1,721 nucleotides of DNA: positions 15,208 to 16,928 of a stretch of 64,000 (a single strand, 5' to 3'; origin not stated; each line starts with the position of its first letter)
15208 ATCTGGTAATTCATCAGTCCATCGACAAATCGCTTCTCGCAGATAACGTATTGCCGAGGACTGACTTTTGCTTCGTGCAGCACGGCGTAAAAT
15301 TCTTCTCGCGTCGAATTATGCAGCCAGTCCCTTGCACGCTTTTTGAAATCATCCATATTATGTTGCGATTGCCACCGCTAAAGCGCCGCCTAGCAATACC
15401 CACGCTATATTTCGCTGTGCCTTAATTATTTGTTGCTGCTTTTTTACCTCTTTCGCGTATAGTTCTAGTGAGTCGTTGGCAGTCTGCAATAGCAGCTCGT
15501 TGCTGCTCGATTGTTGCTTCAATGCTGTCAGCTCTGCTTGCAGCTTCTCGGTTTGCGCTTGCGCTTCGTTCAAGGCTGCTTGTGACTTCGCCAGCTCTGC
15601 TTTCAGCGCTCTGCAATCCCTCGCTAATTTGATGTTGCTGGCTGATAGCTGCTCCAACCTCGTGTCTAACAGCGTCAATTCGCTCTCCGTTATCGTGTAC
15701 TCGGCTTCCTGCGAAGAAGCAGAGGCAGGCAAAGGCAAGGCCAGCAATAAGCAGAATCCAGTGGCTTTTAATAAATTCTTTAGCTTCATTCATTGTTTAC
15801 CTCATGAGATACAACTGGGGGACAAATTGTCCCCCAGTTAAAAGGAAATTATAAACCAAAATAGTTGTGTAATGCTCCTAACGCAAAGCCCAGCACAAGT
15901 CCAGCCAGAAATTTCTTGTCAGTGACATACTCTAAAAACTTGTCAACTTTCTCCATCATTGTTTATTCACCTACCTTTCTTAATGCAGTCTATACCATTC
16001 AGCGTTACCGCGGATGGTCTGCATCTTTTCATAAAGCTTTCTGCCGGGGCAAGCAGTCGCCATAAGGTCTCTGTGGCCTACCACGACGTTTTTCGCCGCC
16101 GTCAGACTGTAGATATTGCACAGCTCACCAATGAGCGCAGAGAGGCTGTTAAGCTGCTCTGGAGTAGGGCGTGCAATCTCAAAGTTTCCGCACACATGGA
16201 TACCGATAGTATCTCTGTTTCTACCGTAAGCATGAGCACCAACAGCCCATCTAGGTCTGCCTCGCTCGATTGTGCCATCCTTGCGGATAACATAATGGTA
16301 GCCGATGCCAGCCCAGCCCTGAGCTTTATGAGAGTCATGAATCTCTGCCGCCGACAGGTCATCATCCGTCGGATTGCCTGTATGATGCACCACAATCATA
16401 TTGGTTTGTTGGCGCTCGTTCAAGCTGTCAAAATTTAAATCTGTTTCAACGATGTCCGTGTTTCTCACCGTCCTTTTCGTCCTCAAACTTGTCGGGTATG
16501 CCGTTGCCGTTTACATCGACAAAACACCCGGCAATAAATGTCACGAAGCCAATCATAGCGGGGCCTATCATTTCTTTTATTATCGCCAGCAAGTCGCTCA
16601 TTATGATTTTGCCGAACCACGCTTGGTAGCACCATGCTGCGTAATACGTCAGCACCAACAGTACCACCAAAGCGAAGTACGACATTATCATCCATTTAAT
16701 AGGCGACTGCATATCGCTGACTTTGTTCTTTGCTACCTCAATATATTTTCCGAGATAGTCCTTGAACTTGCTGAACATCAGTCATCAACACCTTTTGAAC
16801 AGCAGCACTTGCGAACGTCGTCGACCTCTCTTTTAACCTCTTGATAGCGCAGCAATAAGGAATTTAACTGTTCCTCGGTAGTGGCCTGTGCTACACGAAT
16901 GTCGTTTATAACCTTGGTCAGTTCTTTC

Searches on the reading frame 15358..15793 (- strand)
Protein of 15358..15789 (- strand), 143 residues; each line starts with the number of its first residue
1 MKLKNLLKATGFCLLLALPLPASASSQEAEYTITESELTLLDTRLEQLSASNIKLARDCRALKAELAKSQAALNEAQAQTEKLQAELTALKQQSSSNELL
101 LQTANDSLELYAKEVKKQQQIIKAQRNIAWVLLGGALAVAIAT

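Call 32: search_protein_families(library=pfam, proteins=[window:15358-15789:-, window:15422-15793:-], max_evalue=0.01)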
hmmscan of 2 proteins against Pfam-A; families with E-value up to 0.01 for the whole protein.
window:15358-15789:- (143 aa): 4 families
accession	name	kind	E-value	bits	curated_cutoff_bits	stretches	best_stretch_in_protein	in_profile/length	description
PF05837.17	CENP-H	-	0.0001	22.6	29.9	1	32-129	78-177/202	Centromere protein H (CENP-H)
PF24319.2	DUF7491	-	0.0014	19.3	30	1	22-90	21-89/90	Coiled-coil region of unknown function (DUF7491)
PF20993.2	CENPH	-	0.0016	19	27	1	30-122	75-156/175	CENPH protein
PF08453.16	Peptidase_M9_N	-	0.0045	17.2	23.9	1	49-136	90-176/183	Peptidase family M9 N-terminal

window:15422-15793:- (123 aa): 1 family
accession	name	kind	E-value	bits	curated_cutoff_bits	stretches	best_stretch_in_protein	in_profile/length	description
PF16535.10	T3SSipB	-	0.0004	21.2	31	1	37-100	25-88/155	Type III cell invasion protein SipB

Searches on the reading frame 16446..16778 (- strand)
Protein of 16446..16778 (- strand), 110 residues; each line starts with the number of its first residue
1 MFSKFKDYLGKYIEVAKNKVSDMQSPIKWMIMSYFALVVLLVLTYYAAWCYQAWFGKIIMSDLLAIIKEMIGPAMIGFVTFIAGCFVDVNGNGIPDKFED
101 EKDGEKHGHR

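Call 32: search_protein_families(library=pfam, proteins=[window:16446-16778:-], max_evalue=0.01)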
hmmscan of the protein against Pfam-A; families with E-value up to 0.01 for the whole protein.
window:16446-16778:- (110 aa): 0 families

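Call 95: search_protein_families(library=phrogs, proteins=[window:16446-16778:-], max_evalue=0.001)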
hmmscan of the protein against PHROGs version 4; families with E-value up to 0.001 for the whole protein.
window:16446-16778:- (110 aa): 1 family
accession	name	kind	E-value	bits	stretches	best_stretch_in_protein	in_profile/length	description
phrog_27828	-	unknown function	4.8e-05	24.5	1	36-103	42-107/117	-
